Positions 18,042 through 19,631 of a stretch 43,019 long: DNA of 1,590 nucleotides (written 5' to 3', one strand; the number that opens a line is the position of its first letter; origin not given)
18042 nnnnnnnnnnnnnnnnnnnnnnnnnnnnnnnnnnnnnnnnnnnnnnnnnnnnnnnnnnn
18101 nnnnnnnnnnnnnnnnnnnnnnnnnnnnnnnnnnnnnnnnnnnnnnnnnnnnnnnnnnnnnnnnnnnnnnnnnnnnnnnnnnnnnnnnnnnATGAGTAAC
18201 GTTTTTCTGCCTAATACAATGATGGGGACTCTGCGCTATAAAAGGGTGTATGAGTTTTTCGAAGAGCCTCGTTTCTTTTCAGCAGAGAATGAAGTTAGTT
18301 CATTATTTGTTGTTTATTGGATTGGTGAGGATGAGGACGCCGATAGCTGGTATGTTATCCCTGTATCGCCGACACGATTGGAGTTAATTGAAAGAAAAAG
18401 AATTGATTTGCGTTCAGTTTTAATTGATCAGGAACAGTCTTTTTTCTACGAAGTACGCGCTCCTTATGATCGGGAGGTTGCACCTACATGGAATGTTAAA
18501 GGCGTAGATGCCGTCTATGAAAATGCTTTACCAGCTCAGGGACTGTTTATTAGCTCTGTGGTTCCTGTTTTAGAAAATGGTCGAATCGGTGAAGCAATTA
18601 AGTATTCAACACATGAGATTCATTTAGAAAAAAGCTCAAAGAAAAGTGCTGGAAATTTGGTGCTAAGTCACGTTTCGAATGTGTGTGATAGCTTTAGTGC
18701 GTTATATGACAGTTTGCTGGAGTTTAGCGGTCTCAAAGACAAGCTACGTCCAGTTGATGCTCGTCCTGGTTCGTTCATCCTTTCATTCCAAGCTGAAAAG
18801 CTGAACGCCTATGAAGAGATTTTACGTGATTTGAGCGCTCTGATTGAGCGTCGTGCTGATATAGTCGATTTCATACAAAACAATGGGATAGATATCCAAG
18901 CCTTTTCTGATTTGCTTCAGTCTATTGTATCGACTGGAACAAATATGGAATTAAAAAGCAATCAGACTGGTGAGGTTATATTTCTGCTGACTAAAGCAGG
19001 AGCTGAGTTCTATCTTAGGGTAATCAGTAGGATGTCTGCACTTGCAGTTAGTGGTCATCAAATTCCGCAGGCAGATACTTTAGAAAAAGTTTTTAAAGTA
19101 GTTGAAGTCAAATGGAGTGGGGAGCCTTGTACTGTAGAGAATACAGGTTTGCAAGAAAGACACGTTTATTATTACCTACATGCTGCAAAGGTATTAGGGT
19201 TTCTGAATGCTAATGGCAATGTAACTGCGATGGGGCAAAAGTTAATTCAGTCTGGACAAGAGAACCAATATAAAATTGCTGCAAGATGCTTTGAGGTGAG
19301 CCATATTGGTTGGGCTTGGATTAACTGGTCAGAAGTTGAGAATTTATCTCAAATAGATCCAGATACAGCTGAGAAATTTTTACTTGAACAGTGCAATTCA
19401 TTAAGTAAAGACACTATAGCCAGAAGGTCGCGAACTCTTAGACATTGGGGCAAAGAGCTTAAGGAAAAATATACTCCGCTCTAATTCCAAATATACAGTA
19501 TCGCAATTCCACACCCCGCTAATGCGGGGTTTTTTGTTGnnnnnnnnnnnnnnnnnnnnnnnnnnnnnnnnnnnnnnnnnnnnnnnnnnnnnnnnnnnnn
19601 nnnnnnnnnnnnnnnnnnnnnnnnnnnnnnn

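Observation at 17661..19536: Self-contained two-gene cassette of unknown function between lysis genes and terminase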

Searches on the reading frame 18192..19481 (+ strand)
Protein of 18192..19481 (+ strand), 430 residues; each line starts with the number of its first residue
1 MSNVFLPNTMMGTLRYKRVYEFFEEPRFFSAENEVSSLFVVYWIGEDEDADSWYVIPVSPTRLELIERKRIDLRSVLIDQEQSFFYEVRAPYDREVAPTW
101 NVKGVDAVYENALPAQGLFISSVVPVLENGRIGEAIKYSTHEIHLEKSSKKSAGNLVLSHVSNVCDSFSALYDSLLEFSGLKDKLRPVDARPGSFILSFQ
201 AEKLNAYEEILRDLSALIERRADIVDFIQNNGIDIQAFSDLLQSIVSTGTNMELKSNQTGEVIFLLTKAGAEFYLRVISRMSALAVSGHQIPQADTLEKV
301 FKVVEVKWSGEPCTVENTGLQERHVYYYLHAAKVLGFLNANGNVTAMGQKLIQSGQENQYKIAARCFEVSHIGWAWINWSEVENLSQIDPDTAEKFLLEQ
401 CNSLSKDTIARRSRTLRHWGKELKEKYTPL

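Call 4: search_protein_families(library=pfam, proteins=[window:18192-19481:+], max_evalue=1)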
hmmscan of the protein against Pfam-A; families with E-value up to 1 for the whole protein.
window:18192-19481:+ (430 aa): 4 families
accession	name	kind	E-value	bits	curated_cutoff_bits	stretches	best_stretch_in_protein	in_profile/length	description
PF20215.3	DUF6575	-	3.2e-40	138.3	26.6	1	3-223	2-216/218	Family of unknown function (DUF6575)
PF23871.1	DUF7226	-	0.00027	21.3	27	1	316-419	21-133/142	Domain of unknown function (DUF7226)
PF15969.10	RexA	-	0.07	13.1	25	1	238-283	23-69/235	Intracellular sensor of Lambda phage, Abi component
PF04408.29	HA2_N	-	0.14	12.7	21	1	334-352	7-25/29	Helicase associated domain (HA2), winged-helix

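Call 5: search_protein_families(library=padloc, proteins=[window:18192-19481:+], max_evalue=1)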
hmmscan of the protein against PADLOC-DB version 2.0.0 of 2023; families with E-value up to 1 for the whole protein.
window:18192-19481:+ (430 aa): 1 family
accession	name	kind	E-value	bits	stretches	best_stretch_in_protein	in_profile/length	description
PDLC04024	PD-T4-10_B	-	2.5e-05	21.9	1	29-95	34-98/353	-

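Call 6: search_protein_families(library=phrogs, proteins=[window:18192-19481:+], max_evalue=1)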
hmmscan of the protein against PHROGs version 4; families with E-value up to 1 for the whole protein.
window:18192-19481:+ (430 aa): 1 family
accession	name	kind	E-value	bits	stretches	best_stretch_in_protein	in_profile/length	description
phrog_17999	-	unknown function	0.034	14.3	1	19-110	11-108/390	-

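Call 7: search_protein_families(library=ncbifam, proteins=[window:18192-19481:+], max_evalue=1)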
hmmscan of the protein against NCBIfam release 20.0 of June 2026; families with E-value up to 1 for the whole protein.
window:18192-19481:+ (430 aa): 1 family
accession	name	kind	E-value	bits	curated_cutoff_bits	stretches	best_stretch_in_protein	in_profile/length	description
NF033917.0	antiphage_ZorA_4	subfamily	0.039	12.9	500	1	202-297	228-327/413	anti-phage ZorAB system protein ZorA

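Call 15: find_homologous_proteins(query=window:18192-19481:+)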
Query window:18192-19481:+ (430 aa): 47 proteins with E <= 0.001 among 7033 candidates.
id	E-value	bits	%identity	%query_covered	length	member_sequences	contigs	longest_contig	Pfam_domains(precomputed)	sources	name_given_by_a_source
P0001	2.7e-283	957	99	100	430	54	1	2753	PF20215.4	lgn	-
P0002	2.3e-260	882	90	100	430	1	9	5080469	PF20215.4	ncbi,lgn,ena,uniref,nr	ncbi:hypothetical protein MUY32_16135 [Enterobacter roggenkampii]|uniref:DUF6575 domain-containing p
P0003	1.6e-259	879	89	100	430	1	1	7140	PF20215.4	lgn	-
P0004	4.3e-259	877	89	100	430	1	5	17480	PF20215.4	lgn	-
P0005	2.8e-255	865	87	100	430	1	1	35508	PF20215.4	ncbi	ncbi:DUF6575 domain-containing protein [Salmonella enterica subsp. enterica]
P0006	1.3e-252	856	87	100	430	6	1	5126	PF20215.4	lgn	-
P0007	2.6e-244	829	84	100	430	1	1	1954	PF20215.4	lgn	-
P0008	2.5e-223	759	74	100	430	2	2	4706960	PF20215.4,PF23871.2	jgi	jgi:hypothetical protein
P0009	8.4e-218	741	74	100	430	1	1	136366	PF20215.4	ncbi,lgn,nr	ncbi:TPA: hypothetical protein RGJ92_003329 [Cronobacter sakazakii]|nr:hypothetical protein [Cronoba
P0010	1.2e-207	708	71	100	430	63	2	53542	PF20215.4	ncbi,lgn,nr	ncbi:TPA: hypothetical protein NPO35_004852 [Klebsiella variicola subsp. variicola]|nr:hypothetical 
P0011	4.0e-198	676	69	100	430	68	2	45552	PF20215.4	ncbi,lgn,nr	ncbi:DUF6575 domain-containing protein [Escherichia coli]|nr:hypothetical protein [Escherichia coli]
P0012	1.9e-193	661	67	100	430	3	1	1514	PF20215.4,PF23871.2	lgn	-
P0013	3.5e-192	657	67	100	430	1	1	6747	PF20215.4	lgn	-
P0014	1.5e-191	655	67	100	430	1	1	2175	PF20215.4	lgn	-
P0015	3.1e-150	519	55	100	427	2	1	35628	PF20215.4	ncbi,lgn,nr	ncbi:hypothetical protein M0L63_RS06530 [Providencia rettgeri]|nr:hypothetical protein [Providencia 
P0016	2.7e-148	512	76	68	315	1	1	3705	PF20215.4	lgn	-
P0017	5.3e-148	511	54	99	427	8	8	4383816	PF20215.4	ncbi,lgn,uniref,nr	ncbi:DUF6575 domain-containing protein [Providencia rettgeri]|uniref:DUF6575 domain-containing prote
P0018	4.5e-147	508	54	99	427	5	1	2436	PF20215.4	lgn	-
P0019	2.5e-145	503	54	99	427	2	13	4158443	PF20215.4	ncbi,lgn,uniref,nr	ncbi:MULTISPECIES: DUF6575 domain-containing protein [Proteus]|uniref:DUF6575 domain-containing prot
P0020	1.1e-141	491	51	99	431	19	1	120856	PF20215.4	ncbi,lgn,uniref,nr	ncbi:DUF6575 domain-containing protein [Serratia marcescens]|uniref:DUF6575 domain-containing protei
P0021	6.0e-140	485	51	100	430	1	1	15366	PF20215.4,PF23871.2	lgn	-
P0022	1.5e-139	484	50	100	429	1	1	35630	PF20215.4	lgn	-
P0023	1.9e-138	480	50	99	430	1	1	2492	PF20215.4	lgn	-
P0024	2.7e-138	479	49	100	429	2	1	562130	PF20215.4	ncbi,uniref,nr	ncbi:DUF6575 domain-containing protein [Rahnella aceris]|uniref:DUF6575 domain-containing protein n=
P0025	4.6e-138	479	50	99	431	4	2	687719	PF20215.4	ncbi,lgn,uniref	ncbi:DUF6575 domain-containing protein [Serratia sp. Je.1.23.a]|uniref:DUF6575 domain-containing pro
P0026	1.0e-137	478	49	100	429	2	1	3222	PF20215.4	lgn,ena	-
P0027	3.6e-137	476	48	100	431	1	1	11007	PF20215.4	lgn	-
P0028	4.6e-137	475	49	100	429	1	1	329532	PF20215.4,PF23871.2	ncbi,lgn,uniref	ncbi:DUF6575 domain-containing protein [Phytobacter diazotrophicus]|uniref:DUF6575 domain-containing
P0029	5.4e-137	475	49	100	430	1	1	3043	PF20215.4,PF23871.2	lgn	-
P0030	9.1e-137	474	49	100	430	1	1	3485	PF20215.4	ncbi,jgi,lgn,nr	ncbi:MAG: hypothetical protein LBI71_10920 [Enterobacteriaceae bacterium]|jgi:hypothetical protein|n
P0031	6.7e-135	468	50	100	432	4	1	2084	PF20215.4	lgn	-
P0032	6.8e-135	468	51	99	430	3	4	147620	PF20215.4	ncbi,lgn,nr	ncbi:TPA: hypothetical protein PXQ30_003914 [Yersinia enterocolitica]|nr:hypothetical protein [Yersi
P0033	2.5e-134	466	50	99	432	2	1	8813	PF20215.4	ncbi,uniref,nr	ncbi:hypothetical protein EYY83_12235 [Hafnia alvei]|uniref:DUF6575 domain-containing protein n=1 Ta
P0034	5.1e-133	462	48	100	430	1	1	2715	PF20215.4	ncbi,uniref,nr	ncbi:conserved hypothetical protein [Xenorhabdus bovienii str. oregonense]|uniref:DUF6575 domain-con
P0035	1.6e-130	454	47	100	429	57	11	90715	PF20215.4,PF23871.2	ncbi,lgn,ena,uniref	ncbi:DUF6575 domain-containing protein [Escherichia coli]|uniref:DUF6575 domain-containing protein n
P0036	2.0e-130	454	47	100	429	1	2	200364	PF20215.4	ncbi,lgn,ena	ncbi:TPA: DUF6575 domain-containing protein [Serratia fonticola]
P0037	2.2e-130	453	48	99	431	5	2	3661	PF20215.4,PF23871.2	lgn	-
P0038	1.4e-121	424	49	95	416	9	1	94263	PF20215.4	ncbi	ncbi:DUF6575 domain-containing protein, partial [Yersinia enterocolitica]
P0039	2.7e-116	407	44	100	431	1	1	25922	PF20215.4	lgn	-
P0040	2.0e-114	401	44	100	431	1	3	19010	PF20215.4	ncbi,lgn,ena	-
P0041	3.5e-111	390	43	99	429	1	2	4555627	PF20215.4,PF23871.2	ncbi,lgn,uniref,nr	ncbi:hypothetical protein NFJ01_10575 [Lelliottia amnigena]|uniref:DUF6575 domain-containing protein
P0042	2.4e-109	384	71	57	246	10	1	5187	PF20215.4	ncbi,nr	ncbi:TPA: hypothetical protein PVT08_005243, partial [Klebsiella pneumoniae]|nr:hypothetical protein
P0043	7.3e-104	366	42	100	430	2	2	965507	PF20215.4,PF23871.2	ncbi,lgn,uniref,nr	ncbi:hypothetical protein GWZ66_15080 [Vibrio cholerae]|uniref:DUF6575 domain-containing protein n=1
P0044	3.8e-98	347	39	100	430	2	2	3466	PF20215.4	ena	-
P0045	5.6e-97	343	40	100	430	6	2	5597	PF20215.4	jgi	jgi:hypothetical protein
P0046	1.1e-84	303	38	99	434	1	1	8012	PF20215.4,PF23871.2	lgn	-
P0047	1.9e-62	230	34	98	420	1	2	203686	PF20215.4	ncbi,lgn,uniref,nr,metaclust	ncbi:DUF6575 domain-containing protein [Photobacterium halotolerans]|uniref:DUF6575 domain-containin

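Call 26: predict_structure(alignment_id=A2)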
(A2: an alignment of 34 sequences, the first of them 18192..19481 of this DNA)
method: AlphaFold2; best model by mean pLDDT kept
length: 430 residues; sequences in the alignment: 34
mean_pLDDT: 87.4   pTM: 0.59
mean pLDDT of the five models: 87.4, 86.5, 86.4, 85.0, 83.9
residues with pLDDT >= 90: 237; 70-90: 165; 50-70: 28; < 50: 0
segments of 3 or more residues with pLDDT < 50: none
pLDDT, mean of each block of 10 residues (from residue 1): 77 88 77 92 91 94 85 93 93 86 93 87 74 67 82 63 86 87 77 73 90 96 91 90 90 86 94 92 81 93 95 91 92 93 92 93 93 91 93 93 86 94 85
secondary structure, 60 per line:
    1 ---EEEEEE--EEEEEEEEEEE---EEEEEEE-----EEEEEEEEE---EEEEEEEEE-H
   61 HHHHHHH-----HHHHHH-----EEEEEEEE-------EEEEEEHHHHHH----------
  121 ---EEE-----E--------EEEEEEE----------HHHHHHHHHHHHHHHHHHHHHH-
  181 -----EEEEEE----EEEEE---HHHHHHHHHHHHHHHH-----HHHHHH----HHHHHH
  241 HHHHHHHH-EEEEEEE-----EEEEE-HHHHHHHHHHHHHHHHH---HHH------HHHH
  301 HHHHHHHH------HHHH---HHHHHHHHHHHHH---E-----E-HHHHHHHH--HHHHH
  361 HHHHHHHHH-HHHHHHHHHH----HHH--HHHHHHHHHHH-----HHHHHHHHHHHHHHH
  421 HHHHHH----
elements in order: E4-9 E12-22 E26-32 E38-46 E50-58 H60-67 H73-78 E84-91 E99-104 H105-110 E124-126 E141-147 H158-179 E186-191 E196-200 H204-219 H225-230 H235-248 E250-256 E262-266 H268-284 H297-308 H315-318 H322-334 H346-353 H356-369 H371-380 H390-400 H406-426

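Call 30: find_encoding_contigs(protein=P0043, flank=6000, max_places=2)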
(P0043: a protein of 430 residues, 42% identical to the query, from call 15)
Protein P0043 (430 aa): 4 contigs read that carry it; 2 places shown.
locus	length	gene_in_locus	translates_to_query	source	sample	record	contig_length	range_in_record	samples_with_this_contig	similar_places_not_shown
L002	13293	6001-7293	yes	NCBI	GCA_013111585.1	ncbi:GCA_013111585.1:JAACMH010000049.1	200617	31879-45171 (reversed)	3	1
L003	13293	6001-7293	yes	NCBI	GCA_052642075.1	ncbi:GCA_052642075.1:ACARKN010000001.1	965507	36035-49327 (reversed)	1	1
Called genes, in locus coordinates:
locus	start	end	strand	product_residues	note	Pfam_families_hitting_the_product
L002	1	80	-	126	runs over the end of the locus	PF01597:GCV_H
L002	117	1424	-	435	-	PF00464:SHMT, PF00155:Aminotran_1_2 (weak), PF01041:DegT_DnrJ_EryC1 (weak)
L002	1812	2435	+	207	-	PF01381:HTH_3, PF12844:HTH_19, PF13560:HTH_31, PF07883:Cupin_2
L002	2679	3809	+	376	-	PF01571:GCV_T, PF08669:GCV_T_C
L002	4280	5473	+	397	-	PF13356:Arm-DNA-bind_3, PF22022:Phage_int_M (weak), PF00589:Phage_integrase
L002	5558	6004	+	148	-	-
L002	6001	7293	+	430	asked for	PF20215:DUF6575, PF23871:DUF7226 (faint)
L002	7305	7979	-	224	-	PF01170:UPF0020 (faint), PF01555:N6_N4_Mtase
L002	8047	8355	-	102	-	-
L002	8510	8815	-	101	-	-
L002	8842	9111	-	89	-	-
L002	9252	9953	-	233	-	PF00717:Peptidase_S24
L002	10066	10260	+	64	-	-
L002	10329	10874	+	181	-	PF06254:YdaT_toxin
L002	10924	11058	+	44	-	-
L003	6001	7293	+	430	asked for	PF20215:DUF6575, PF23871:DUF7226 (faint)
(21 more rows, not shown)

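Call 31: find_encoding_contigs(protein=P0035, flank=6000, max_places=3)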
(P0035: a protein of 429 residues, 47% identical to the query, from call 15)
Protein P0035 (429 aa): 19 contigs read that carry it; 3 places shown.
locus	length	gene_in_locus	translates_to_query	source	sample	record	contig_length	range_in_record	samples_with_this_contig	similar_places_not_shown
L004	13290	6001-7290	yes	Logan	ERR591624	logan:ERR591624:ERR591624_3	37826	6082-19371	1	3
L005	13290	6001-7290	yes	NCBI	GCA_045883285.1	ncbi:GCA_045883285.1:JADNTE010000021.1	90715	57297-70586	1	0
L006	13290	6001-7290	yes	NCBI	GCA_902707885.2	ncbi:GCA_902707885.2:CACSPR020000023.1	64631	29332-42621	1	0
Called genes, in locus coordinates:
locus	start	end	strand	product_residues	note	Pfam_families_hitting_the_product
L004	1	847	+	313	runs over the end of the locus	PF13730:HTH_36, PF00392:GntR (weak), PF07848:PaaX (faint), PF13551:HTH_29 (faint)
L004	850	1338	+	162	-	PF06069:PerC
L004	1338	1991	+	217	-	PF05869:Dam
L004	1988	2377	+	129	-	PF05866:RusA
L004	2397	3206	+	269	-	PF04383:KilA-N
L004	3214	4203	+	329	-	PF06147:DUF968, PF16784:HNHc_6 (weak)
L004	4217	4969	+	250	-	PF27659:CHP02642 (faint), PF03589:Antiterm, PF00684:DnaJ_CXXCXGXG (weak), PF03589:Antiterm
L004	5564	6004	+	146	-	-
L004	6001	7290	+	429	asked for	PF20215:DUF6575, PF23871:DUF7226 (faint)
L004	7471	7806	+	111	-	PF05106:Phage_holin_3_1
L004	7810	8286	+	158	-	-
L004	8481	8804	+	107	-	PF23793:LysC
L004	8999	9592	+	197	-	-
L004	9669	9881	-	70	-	-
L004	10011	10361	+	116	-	PF01844:HNH, PF14279:HNH_5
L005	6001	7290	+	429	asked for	PF20215:DUF6575, PF23871:DUF7226 (faint)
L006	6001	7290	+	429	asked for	PF20215:DUF6575, PF23871:DUF7226 (faint)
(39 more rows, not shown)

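Call 35: search_solved_structures(query=A2, max_evalue=10)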
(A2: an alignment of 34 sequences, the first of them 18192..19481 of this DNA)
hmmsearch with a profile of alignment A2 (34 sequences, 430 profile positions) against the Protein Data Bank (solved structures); distinct sequences matched with E-value up to 10: 2.
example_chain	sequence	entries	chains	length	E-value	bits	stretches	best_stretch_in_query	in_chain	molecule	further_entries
3bem_A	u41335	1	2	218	0.25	13.4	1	201-283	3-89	Putative NAD(P)H nitroreductase ydfN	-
6a8w_A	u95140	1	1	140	1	11.4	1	243-306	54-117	Vacuolar protein sorting-associated protein 64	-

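Call 51: find_related_loci(query=A2, collection=genome_contigs, flank=6000)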
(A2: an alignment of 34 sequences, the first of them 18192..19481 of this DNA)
Query A2 (430 aa) in genome_contigs; peptide patterns used: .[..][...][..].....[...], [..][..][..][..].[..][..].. (x = any residue, [..] = any of these).
46 stretches matched a pattern; 10 encode a relative of the query (tblastn E <= 1e-3); 10 distinct loci.
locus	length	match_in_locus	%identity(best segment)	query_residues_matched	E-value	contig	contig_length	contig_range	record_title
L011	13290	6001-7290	71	1-430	0e+0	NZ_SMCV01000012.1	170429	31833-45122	Raoultella sp. BIGb0138 Ga0304797_112, whole genome shotgun sequence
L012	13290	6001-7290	70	1-430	0e+0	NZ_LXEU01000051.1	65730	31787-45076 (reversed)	Kluyvera georgiana ATCC 51603 Sequence00051, whole genome shotgun sequence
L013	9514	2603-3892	69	1-430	0e+0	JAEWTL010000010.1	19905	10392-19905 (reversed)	MAG: Bacillota bacterium isolate OH_SDB_141 k127_1356816, whole genome shotgun sequence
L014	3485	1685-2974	49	1-430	1e-149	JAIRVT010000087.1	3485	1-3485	MAG: Enterobacteriaceae bacterium isolate Fux382_bin38 k119_570005, whole genome shotgun sequence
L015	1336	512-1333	71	1-274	7e-143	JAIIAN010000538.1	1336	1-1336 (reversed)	MAG: Bacillota bacterium isolate Map_102_022 contig_100_13426, whole genome shotgun sequence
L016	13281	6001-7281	38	1-428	2e-93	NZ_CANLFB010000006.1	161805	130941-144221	Uncultured Psychromonas sp. isolate 2B2-76.fasta NODE_6, whole genome shotgun sequence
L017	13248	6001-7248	34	6-426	3e-68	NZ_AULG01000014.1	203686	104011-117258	Photobacterium halotolerans DSM 18316 H511DRAFT_scaffold00008.8_C, whole genome shotgun sequence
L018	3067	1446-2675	30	8-424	5e-61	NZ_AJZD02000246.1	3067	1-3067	Vibrio splendidus 12E03 12E03_contig_418, whole genome shotgun sequence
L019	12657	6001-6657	27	3-203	3e-19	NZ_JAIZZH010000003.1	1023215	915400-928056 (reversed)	Hymenobacter pini strain BT728 NODE_3_length_1023215_cov_55.031844, whole genome shotgun sequence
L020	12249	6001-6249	30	3-85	2e-10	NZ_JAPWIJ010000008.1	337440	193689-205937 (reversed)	Rhodococcus ruber strain IEGM 1391 NODE_8_length_337440_cov_417.905565, whole genome shotgun sequence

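Call 52: find_related_loci(query=A2, collection=viral_contigs, flank=6000)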
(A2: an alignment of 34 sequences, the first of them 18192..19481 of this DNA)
Query A2 (430 aa) in viral_contigs; peptide patterns used: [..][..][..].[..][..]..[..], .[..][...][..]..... (x = any residue, [..] = any of these).
75 stretches matched a pattern; 65 encode a relative of the query (tblastn E <= 1e-3); 62 distinct loci.
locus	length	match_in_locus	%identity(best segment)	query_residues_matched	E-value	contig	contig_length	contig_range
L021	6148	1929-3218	100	1-430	0e+0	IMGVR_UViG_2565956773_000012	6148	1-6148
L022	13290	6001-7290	98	1-430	0e+0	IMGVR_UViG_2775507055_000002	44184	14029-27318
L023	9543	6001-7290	98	1-430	0e+0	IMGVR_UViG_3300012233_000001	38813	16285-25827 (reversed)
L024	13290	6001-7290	97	1-430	0e+0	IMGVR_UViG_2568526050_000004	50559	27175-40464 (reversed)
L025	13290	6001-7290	97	1-430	0e+0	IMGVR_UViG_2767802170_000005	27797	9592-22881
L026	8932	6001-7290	97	1-430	0e+0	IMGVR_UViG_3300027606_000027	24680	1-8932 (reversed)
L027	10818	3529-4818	72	1-430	0e+0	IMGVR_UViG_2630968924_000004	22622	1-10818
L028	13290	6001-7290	72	1-430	0e+0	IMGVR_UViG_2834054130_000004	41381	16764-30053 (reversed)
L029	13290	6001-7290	72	1-430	0e+0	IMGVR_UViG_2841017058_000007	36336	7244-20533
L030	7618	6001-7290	72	1-430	0e+0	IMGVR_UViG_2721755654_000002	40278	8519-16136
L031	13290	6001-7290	71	1-430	0e+0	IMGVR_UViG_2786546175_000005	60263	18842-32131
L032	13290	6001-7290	70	1-430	0e+0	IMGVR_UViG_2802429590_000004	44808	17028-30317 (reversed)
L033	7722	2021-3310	69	1-430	0e+0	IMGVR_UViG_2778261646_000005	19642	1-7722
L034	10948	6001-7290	69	1-430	0e+0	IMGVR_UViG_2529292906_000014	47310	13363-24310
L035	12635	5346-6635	68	1-430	0e+0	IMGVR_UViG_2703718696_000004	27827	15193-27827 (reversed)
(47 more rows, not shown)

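Call 54: search_protein_families(library=padloc, proteins=[L019:5995-7197:+, L020:5950-7200:+, L017:5992-7251:+, L019:5586-5984:+, L020:5558-5998:+], max_evalue=0.01)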
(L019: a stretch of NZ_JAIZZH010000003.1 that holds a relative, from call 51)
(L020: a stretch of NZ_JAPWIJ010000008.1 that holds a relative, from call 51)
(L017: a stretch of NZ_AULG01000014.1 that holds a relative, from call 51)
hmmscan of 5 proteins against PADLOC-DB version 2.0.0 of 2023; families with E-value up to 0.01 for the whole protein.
L019:5995-7197:+ (401 aa): 4 families
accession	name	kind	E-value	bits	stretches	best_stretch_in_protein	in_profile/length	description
PDLC04747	PDC-M63B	-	7.1e-09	33.3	1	221-396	138-306/309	-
PDLC04024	PD-T4-10_B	-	3.3e-08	31.3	1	13-129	16-126/353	-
PDLC04749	PDC-M63B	-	6.2e-06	23.5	1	221-316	135-224/309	-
PDLC05059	PDC-S64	-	0.0053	13.8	1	278-369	114-201/339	-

L020:5950-7200:+ (417 aa): 1 family
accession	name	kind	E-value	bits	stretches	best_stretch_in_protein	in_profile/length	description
PDLC04024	PD-T4-10_B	-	1.2e-08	32.8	1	26-128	14-115/353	-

L017:5992-7251:+ (420 aa): 2 families
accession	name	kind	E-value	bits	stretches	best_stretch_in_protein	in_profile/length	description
PDLC04024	PD-T4-10_B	-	9.7e-08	29.8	1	21-98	25-102/353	-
PDLC03513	REase_II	-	0.0092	13.5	0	283-334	275-330/426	Type II restriction enzyme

L019:5586-5984:+ (133 aa): 1 family
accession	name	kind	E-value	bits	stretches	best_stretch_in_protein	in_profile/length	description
PDLC04023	PD-T4-10_A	-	0.0019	15.9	1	9-96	23-120/148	-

L020:5558-5998:+ (147 aa): 1 family
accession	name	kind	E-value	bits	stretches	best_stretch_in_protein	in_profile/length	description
PDLC04023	PD-T4-10_A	-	0.00035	18.3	1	29-100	23-91/148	-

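Call 55: search_protein_families(library=pfam, proteins=[L019:5995-7197:+, L020:5950-7200:+, L017:5992-7251:+], max_evalue=0.01)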
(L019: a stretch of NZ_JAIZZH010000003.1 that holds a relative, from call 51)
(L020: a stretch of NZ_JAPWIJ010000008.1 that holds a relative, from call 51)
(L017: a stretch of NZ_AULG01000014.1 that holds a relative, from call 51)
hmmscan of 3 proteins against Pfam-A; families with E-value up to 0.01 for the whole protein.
L019:5995-7197:+ (401 aa): 1 family
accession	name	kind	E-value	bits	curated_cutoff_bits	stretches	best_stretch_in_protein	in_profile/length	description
PF20215.3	DUF6575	-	3.2e-31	108.9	26.6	1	2-157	1-154/218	Family of unknown function (DUF6575)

L020:5950-7200:+ (417 aa): 1 family
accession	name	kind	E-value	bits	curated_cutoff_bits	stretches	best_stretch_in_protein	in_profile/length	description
PF20215.3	DUF6575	-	9.4e-23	81.2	26.6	1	17-194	1-175/218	Family of unknown function (DUF6575)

L017:5992-7251:+ (420 aa): 2 families
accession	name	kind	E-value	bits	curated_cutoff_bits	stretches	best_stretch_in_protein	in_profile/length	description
PF20215.3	DUF6575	-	8.2e-36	123.9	26.6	1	5-204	5-204/218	Family of unknown function (DUF6575)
PF23871.1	DUF7226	-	0.0003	21.1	27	0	309-355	21-66/142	Domain of unknown function (DUF7226)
